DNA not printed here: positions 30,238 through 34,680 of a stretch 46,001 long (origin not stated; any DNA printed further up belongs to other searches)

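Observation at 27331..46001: NRPS cluster with two consecutive Cy-A(Cys)-T modules, orphan carrier proteins and a MacB-type exporter in a Clostridia-like chromosome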

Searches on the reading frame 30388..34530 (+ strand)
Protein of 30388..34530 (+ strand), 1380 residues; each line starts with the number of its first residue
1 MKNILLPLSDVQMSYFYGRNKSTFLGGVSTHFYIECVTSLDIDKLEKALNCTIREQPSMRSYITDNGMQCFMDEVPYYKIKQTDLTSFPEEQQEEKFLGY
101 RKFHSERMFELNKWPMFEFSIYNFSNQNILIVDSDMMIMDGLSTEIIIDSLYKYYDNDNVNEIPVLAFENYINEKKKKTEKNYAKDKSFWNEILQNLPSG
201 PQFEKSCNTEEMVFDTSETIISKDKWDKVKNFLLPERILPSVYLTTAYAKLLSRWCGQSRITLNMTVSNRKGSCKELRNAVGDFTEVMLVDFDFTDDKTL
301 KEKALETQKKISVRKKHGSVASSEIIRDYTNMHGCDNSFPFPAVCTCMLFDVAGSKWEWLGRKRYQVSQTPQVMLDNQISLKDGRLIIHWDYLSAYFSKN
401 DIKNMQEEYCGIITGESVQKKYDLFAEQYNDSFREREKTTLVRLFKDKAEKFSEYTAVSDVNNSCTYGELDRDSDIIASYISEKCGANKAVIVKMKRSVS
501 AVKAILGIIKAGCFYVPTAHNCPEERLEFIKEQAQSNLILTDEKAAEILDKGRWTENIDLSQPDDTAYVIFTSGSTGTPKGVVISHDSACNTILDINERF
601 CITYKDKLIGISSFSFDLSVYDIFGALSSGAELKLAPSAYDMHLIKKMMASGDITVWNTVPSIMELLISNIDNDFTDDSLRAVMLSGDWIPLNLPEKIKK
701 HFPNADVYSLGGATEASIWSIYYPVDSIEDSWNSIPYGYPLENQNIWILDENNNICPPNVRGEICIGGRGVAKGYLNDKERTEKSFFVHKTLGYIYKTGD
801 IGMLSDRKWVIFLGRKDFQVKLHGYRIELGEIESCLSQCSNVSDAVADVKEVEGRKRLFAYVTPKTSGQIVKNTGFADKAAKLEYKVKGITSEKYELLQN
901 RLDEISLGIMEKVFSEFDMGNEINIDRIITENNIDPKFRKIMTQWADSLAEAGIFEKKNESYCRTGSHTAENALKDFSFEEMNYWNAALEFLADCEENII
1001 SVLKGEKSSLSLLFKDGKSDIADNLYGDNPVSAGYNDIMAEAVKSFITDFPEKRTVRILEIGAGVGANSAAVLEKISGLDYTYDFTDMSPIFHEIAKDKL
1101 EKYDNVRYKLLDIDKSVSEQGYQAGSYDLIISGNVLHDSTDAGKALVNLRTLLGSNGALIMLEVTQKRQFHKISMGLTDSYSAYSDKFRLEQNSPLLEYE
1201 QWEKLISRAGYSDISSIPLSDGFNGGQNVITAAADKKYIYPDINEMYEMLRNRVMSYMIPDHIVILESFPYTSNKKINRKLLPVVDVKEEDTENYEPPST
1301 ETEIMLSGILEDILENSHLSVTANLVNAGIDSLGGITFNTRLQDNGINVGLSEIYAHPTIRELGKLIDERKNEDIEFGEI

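Call 3: search_protein_families(library=pfam, proteins=[window:30388-34530:+], max_evalue=0.001)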
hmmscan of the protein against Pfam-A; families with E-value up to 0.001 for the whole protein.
window:30388-34530:+ (1380 aa): 10 families
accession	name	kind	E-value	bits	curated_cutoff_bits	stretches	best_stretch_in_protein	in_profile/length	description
PF00501.34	AMP-binding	-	3.3e-69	234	29.9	1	445-776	1-384/384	AMP-binding enzyme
PF00668.25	Condensation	-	2.8e-32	112.4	30.6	1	7-410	6-427/456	Condensation domain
PF08242.18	Methyltransf_12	-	3.3e-13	50.6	30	1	1059-1159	1-98/98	Methyltransferase domain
PF13847.12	Methyltransf_31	-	4.1e-09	36.7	27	1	1055-1174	4-122/145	Methyltransferase domain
PF00550.31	PP-binding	-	6.5e-08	33.2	20.8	1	1308-1367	5-67/67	Phosphopantetheine attachment site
PF13489.12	Methyltransf_23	-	1.8e-07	31.5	27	1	1038-1212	4-160/164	Methyltransferase domain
PF13649.12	Methyltransf_25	-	3.6e-07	31.2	27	1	1058-1157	1-97/97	Methyltransferase domain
PF08241.18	Methyltransf_11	-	3.8e-07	31.1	21.2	1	1059-1161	1-95/95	Methyltransferase domain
PF13193.12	AMP-binding_C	-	0.00027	22.2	24.5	0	831-868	1-38/76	AMP-binding enzyme C-terminal domain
PF10294.15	Methyltransf_16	-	0.0004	20.6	21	1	1048-1165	40-158/174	Lysine methyltransferase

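Call 14: search_protein_families(library=ncbifam, proteins=[window:30388-34530:+], max_evalue=0.01)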
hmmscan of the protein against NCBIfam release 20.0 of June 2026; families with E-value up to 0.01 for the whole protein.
window:30388-34530:+ (1380 aa): 101 families (the best 25 are shown)
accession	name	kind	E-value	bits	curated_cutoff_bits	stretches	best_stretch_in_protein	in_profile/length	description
TIGR01733.1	AA-adenyl-dom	subfamily_domain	2.6e-106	355.9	317.4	1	466-847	1-409/409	amino acid adenylation domain-containing protein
NF004282.0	PRK05691.1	subfamily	5e-94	314.9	4090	3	561-941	3866-4249/4334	non-ribosomal peptide synthase/polyketide synthase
NF047350.1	aureusi_NRPS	equivalog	3.1e-92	309.6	2500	3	562-863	1570-1863/2373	aureusimine non-ribosomal peptide synthetase AusA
NF003417.0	PRK04813.1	subfamily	1.9e-86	290.6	476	2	441-870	5-453/505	D-alanine--poly(phosphoribitol) ligase subunit DltA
TIGR01734.1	D-ala-DACP-lig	equivalog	1.8e-82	277.5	559.85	2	445-868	6-450/504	D-alanine--poly(phosphoribitol) ligase subunit DltA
NF041803.1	NRPS_SolG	exception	1.4e-78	264.6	2200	3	565-871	711-1023/1163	solanimycin non-ribosomal peptide synthetase SolG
NF007605.2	PRK10252.1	equivalog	2.2e-68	230.8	2400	2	406-848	423-887/1292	enterobactin non-ribosomal peptide synthetase EntF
NF038078.1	NRPS_MxcG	equivalog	1.5e-64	218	2300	2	440-865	457-911/1442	myxochelin non-ribosomal peptide synthetase MxcG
TIGR03098.1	ligase_PEP_1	hypoth_equivalog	4.2e-49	167.4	592.35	3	562-870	161-473/517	acyl-CoA ligase (AMP-forming), exosortase A system-associated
NF004837.0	PRK06187.1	subfamily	4.6e-46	157.2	476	2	562-870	168-477/531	long-chain-fatty-acid--CoA ligase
TIGR03443.1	alpha_am_amid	equivalog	4.3e-38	130.4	1030.1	4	562-787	413-647/1390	L-aminoadipate-semialdehyde dehydrogenase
TIGR01923.1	menE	equivalog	1.3e-31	109.9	330.15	1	466-847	1-379/442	o-succinylbenzoate--CoA ligase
NF002966.0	PRK03640.1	equivalog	2.8e-31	108.7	556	1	446-846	9-412/483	o-succinylbenzoate--CoA ligase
NF005797.0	PRK07638.1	equivalog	1.6e-30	106.1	518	1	444-847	6-414/487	acyl-CoA synthetase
NF004758.0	PRK06087.1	equivalog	1e-28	100.1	736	2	555-867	179-485/548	medium-chain fatty-acid--CoA ligase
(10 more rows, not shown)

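Call 15: find_related_loci(query=window:30388-34530:+, collection=genome_contigs, flank=10000)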
Query window:30388-34530:+ (1380 aa) in genome_contigs; peptide patterns used: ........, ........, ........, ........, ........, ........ (x = any residue, [..] = any of these).
19 stretches matched a pattern; 2 encode a relative of the query (tblastn E <= 1e-3); 2 distinct loci.
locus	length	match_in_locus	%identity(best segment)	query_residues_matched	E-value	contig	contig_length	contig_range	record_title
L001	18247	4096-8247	77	1-1380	0e+0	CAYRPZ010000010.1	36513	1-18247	MAG TPA_asm: uncultured Ruminococcus sp. isolate SRP222552_co1_296 genome assembly, contig: NODE_302_length_36513_cov_14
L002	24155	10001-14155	64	1-1380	0e+0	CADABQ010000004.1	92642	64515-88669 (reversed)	MAG: uncultured Lachnospiraceae bacterium isolate RUG13148 genome assembly, contig: RUG13148_asm_4, whole genome shotgun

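Call 28: search_protein_families(library=pfam, proteins=[L001:1592-1849:+, L001:2046-2300:+, L001:2105-2359:+, L001:16146-16862:+, L001:16977-17495:-, L002:11-2431:+, L002:2522-4756:+, L002:4769-9091:+, L002:9214-10029:+, L002:14644-17040:-], max_evalue=0.001)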
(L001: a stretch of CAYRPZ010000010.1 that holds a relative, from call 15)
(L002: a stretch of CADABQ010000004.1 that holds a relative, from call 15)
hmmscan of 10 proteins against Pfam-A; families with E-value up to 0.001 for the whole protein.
L001:1592-1849:+ (85 aa): 1 family
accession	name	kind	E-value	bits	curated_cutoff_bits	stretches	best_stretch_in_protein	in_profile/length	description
PF00550.31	PP-binding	-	2.7e-11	44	20.8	1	15-77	2-67/67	Phosphopantetheine attachment site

L001:2046-2300:+ (84 aa): 0 families

L001:2105-2359:+ (84 aa): 0 families

L001:16146-16862:+ (238 aa): 5 families
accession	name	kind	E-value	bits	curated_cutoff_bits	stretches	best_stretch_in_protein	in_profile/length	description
PF00975.26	Thioesterase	-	2.2e-25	90.7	26.4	1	5-229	3-222/226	Thioesterase domain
PF12146.15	Hydrolase_4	-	2e-06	27.7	27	1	28-90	31-97/239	Serine aminopeptidase, S33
PF12697.13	Abhydrolase_6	-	2.7e-06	28.7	26.3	1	13-94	11-85/217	Alpha/beta hydrolase family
PF10230.15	LIDHydrolase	-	5.5e-06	26.7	27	1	46-112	56-121/262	Lipid-droplet associated hydrolase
PF00561.26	Abhydrolase_1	-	0.00041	20.5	25.8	0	11-85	10-85/245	alpha/beta hydrolase fold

L001:16977-17495:- (172 aa): 0 families

L002:11-2431:+ (806 aa): 2 families
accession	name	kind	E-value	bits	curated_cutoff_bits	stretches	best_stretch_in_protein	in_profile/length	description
PF02687.27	FtsX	-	5.6e-17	62.3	25.5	2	317-433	2-114/120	FtsX-like permease C-terminal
PF12704.14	MacB_PCD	-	0.0002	22.2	27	0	570-636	119-186/207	MacB-like periplasmic core domain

L002:2522-4756:+ (744 aa): 9 families
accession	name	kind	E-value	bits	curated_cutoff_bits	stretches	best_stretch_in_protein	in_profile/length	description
PF01408.29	GFO_IDH_MocA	-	5.9e-22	79.1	24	1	5-121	2-119/120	Oxidoreductase family, NAD-binding Rossmann fold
PF08242.18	Methyltransf_12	-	2e-09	38.5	30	1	563-667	1-97/98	Methyltransferase domain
PF13847.12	Methyltransf_31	-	8.2e-08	32.5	27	1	557-684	2-125/145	Methyltransferase domain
PF21390.2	Irp3-like_C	-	8.7e-08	32.9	27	1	156-241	13-99/100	Thiazolinyl imine reductase Irp3-like, C-terminal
PF08241.18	Methyltransf_11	-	2.5e-06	28.5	21.2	1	563-670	1-95/95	Methyltransferase domain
PF13489.12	Methyltransf_23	-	5.3e-06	26.7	27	1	543-716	8-158/164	Methyltransferase domain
PF13649.12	Methyltransf_25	-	1.9e-05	25.7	27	1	563-666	2-97/97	Methyltransferase domain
PF01209.24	Ubie_methyltran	-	4.2e-05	23.4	20.1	1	550-681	39-162/233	ubiE/COQ5 methyltransferase family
PF02636.23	Methyltransf_28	-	0.00075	19.5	23.3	0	543-608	2-70/249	Putative S-adenosyl-L-methionine-dependent methyltransferase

L002:4769-9091:+ (1440 aa): 5 families
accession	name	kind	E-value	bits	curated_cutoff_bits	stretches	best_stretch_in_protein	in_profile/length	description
PF00501.34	AMP-binding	-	1.1e-74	252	29.9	1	534-879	3-383/384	AMP-binding enzyme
PF00668.25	Condensation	-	1.8e-38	132.9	30.6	1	111-493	38-436/456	Condensation domain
PF00975.26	Thioesterase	-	1.6e-13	51.9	26.4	1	1148-1426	5-214/226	Thioesterase domain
PF18563.6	TubC_N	-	1.3e-08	35.2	26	1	12-58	5-51/52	TubC N-terminal docking domain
PF13193.12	AMP-binding_C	-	5e-06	27.8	24.5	1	934-1007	1-76/76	AMP-binding enzyme C-terminal domain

L002:9214-10029:+ (271 aa): 4 families
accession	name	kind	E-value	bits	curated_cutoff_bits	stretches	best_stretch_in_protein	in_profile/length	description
PF00975.26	Thioesterase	-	1.2e-39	137.3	26.4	1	22-233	3-212/226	Thioesterase domain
PF12146.15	Hydrolase_4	-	6.8e-05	22.7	27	1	70-121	61-107/239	Serine aminopeptidase, S33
PF12697.13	Abhydrolase_6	-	0.00017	22.8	26.3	1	27-104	5-84/217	Alpha/beta hydrolase family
PF00561.26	Abhydrolase_1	-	0.00038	20.6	25.8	0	62-106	44-89/245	alpha/beta hydrolase fold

L002:14644-17040:- (798 aa): 7 families
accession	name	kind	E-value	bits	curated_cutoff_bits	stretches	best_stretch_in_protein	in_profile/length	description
PF00580.27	UvrD-helicase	-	4.5e-97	325.4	23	1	7-278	1-271/271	UvrD/REP helicase N-terminal domain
PF13361.12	UvrD_C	-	1.5e-82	278.3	25.6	1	283-624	1-349/350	UvrD-like helicase C-terminal domain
PF13245.12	AAA_19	-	3.3e-23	82.8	25.1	1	11-263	1-134/134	AAA domain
PF21196.3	PcrA_UvrD_tudor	-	7.8e-12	45.3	23.9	1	749-796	1-48/48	PcrA/UvrD tudor domain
PF13538.12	UvrD_C_2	-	3.1e-08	33.8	27.4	1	561-620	3-51/52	UvrD-like helicase C-terminal domain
PF01443.25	Viral_helicase1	-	4.2e-06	27.2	21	0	551-620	173-226/228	Viral superfamily 1 RNA helicase core domain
PF13604.12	AAA_30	-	7.9e-06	26.2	27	1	7-72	2-67/191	AAA domain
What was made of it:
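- On Pyochelin/yersiniabactin-type aryl-capped thiazoline siderophore pathway: The N2 of L002 does have a cis TE (call 28).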

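Call 93: search_protein_families(library=ncbifam, proteins=[L002:2522-4756:+], max_evalue=0.00001)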
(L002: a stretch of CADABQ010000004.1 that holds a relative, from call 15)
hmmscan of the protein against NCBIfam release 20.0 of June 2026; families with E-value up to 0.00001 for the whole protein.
L002:2522-4756:+ (744 aa): 3 families
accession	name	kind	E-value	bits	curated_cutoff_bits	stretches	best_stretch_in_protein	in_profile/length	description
TIGR01761.1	thiaz-red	subfamily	2.7e-71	240.9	188.8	1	4-332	4-341/350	thiazolinyl imide reductase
TIGR01934.1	MenG_MenH_UbiE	subfamily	1.6e-07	30.8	158.35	1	555-678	36-149/223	ubiquinone/menaquinone biosynthesis methyltransferase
TIGR02072.1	BioC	equivalog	2.1e-06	27.7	184.95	1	552-726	28-179/244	malonyl-ACP O-methyltransferase BioC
